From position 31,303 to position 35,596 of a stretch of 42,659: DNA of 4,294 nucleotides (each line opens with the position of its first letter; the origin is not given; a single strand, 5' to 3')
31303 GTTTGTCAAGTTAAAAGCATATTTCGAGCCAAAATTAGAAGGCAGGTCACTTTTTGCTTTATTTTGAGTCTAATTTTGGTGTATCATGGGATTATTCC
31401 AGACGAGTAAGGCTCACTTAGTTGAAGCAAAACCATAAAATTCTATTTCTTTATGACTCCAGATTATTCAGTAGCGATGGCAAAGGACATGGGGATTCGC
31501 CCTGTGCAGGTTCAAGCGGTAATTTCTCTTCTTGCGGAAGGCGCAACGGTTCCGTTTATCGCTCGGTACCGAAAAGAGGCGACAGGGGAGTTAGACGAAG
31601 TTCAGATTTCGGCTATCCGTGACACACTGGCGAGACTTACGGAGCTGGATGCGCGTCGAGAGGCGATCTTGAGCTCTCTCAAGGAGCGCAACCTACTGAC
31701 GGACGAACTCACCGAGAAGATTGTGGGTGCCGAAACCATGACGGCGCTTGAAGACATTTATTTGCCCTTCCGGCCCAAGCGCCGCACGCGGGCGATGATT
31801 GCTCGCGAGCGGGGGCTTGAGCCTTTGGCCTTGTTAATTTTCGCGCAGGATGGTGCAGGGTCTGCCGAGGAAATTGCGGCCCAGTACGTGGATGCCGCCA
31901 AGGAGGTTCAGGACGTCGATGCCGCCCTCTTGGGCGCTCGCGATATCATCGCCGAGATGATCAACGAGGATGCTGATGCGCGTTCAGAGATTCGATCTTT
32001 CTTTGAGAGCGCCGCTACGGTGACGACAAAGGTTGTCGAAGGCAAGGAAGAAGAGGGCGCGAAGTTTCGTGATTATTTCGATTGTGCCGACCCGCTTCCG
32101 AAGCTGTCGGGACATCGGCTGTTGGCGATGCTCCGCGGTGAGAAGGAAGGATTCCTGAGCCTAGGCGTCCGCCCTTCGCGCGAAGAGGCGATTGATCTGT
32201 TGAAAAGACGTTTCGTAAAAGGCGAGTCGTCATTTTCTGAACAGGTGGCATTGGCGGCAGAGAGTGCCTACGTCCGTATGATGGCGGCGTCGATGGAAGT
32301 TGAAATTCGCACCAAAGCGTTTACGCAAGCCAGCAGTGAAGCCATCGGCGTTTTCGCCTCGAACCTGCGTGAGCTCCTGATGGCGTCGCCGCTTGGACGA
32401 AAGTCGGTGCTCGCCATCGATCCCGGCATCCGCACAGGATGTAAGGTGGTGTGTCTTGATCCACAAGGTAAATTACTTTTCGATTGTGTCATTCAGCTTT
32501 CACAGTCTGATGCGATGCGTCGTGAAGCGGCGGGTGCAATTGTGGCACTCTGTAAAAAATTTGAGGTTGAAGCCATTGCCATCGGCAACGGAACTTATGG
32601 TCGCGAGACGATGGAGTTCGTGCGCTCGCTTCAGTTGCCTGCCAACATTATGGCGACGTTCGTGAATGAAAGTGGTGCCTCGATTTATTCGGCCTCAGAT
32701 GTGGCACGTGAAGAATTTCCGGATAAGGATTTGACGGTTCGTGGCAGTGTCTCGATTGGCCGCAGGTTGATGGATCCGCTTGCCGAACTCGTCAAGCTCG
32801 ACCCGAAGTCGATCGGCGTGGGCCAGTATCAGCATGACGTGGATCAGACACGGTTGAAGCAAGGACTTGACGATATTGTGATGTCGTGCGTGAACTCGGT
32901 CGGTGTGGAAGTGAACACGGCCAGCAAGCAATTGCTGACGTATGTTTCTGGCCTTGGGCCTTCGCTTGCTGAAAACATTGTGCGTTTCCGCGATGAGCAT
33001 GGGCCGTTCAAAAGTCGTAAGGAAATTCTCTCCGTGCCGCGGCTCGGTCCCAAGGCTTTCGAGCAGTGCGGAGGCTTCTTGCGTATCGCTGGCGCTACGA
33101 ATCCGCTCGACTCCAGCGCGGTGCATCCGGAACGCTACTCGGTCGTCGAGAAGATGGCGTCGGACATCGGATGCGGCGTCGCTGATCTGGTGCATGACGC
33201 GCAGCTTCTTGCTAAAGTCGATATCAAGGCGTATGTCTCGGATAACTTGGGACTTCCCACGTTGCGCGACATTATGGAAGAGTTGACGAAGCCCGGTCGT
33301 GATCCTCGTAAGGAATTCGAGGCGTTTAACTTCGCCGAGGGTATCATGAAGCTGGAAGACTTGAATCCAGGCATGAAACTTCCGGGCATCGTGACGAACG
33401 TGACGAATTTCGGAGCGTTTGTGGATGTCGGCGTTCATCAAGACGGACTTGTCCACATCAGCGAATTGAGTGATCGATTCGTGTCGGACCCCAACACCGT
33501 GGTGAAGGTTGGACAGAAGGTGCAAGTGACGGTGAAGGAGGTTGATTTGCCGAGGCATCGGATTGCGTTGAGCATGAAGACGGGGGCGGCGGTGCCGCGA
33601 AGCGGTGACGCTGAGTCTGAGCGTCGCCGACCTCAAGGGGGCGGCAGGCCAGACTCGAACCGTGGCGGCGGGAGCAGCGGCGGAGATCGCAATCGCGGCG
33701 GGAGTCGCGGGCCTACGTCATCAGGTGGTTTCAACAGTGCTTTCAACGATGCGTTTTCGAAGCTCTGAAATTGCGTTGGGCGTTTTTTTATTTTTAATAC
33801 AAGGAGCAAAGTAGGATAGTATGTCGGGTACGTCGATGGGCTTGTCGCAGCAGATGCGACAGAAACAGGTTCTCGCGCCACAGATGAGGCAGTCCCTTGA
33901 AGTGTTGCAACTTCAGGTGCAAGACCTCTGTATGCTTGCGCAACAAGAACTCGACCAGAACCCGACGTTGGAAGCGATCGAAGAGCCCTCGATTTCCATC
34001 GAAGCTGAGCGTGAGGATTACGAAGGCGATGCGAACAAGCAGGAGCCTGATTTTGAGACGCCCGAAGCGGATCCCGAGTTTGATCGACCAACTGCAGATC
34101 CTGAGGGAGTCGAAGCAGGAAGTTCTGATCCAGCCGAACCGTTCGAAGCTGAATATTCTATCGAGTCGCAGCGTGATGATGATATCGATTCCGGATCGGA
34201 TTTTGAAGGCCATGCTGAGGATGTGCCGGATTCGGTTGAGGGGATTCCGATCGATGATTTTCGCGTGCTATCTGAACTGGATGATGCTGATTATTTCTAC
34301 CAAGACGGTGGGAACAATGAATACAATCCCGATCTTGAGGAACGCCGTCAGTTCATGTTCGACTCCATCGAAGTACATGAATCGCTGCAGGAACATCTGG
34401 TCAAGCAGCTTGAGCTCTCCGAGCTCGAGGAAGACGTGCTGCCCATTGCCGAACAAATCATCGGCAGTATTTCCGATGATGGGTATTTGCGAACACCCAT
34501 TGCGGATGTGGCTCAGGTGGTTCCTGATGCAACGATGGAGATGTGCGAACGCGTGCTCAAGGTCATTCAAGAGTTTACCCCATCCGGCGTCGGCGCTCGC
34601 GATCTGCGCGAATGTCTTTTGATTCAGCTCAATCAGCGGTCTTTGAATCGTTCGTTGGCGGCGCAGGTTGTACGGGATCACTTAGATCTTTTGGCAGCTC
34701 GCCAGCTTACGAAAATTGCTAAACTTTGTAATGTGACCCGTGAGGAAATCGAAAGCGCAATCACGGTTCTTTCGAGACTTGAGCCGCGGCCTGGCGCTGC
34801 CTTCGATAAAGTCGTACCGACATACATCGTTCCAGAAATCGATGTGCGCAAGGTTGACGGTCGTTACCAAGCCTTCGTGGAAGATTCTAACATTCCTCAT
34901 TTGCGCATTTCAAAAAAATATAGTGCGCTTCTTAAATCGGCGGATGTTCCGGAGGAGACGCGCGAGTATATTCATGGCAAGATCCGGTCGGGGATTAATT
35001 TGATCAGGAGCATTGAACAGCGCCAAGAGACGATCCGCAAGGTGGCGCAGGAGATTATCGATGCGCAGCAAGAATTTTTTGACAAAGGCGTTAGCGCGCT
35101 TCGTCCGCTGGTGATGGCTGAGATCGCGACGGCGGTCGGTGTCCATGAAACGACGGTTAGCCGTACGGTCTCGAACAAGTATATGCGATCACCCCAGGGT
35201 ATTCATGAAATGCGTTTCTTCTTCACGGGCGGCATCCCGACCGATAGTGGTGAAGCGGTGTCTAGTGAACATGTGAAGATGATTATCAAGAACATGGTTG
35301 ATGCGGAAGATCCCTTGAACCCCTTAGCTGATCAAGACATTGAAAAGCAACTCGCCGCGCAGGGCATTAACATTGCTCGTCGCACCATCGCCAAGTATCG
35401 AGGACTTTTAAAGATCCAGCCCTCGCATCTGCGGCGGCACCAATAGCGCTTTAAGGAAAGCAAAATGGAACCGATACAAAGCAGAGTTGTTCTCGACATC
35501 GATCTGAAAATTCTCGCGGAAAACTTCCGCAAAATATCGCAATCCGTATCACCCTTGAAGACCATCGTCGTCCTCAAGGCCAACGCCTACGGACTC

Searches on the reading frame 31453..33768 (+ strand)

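Call 44: search_protein_families(library=pfam, proteins=[window:31453-33768:+])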
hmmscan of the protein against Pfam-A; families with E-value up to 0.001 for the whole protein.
window:31453-33768:+ (771 aa): 10 families
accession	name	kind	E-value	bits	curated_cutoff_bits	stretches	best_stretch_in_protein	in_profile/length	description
PF16921.10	Tex_YqgF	-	4.1e-40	137.6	27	1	317-439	1-125/126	Tex protein YqgF-like domain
PF22706.1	Tex_central_region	-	1.6e-35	123.1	27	1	137-301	5-178/178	Tex central region-like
PF12836.13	HHH_3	-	2e-28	98.7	27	1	480-544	1-65/65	Helix-hairpin-helix motif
PF09371.15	Tex_N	-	1.9e-27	95.3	32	1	8-77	6-75/75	Tex-like protein N-terminal domain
PF17674.7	HHH_9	-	2.1e-25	89.8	23.1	1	550-619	1-70/70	HHH domain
PF00575.29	S1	-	3.9e-22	78.8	22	1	638-709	3-74/74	S1 RNA binding domain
PF14635.12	HHH_7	-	6.6e-10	39.7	27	1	453-545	5-103/104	Helix-hairpin-helix motif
PF23459.1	S1_RRP5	-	4.3e-08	34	27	1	637-707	1-71/72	RRP5 S1 domain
PF14639.11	YqgF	-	0.0003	21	35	1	399-448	99-148/150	Holliday-junction resolvase-like of SPT6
PF03934.19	T2SSK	-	0.00051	20.8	24.2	0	485-532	1-48/63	Type II secretion system (T2SS), protein K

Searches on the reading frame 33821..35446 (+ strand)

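Call 44: search_protein_families(library=pfam, proteins=[window:33821-35446:+])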
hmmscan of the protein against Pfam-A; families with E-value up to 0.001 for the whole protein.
window:33821-35446:+ (541 aa): 3 families
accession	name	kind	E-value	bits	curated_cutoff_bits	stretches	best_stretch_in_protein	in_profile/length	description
PF04963.19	Sigma54_CBD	-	9.9e-56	188.8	22.9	1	183-367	6-185/185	Sigma-54 factor, core binding domain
PF04552.19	Sigma54_DBD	-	1.2e-54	184.9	22.8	1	382-539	2-159/160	Sigma-54, DNA binding domain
PF00309.25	Sigma54_AID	-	9.5e-10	38.6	23.8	1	8-51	2-45/46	Sigma-54 factor, Activator interacting domain (AID)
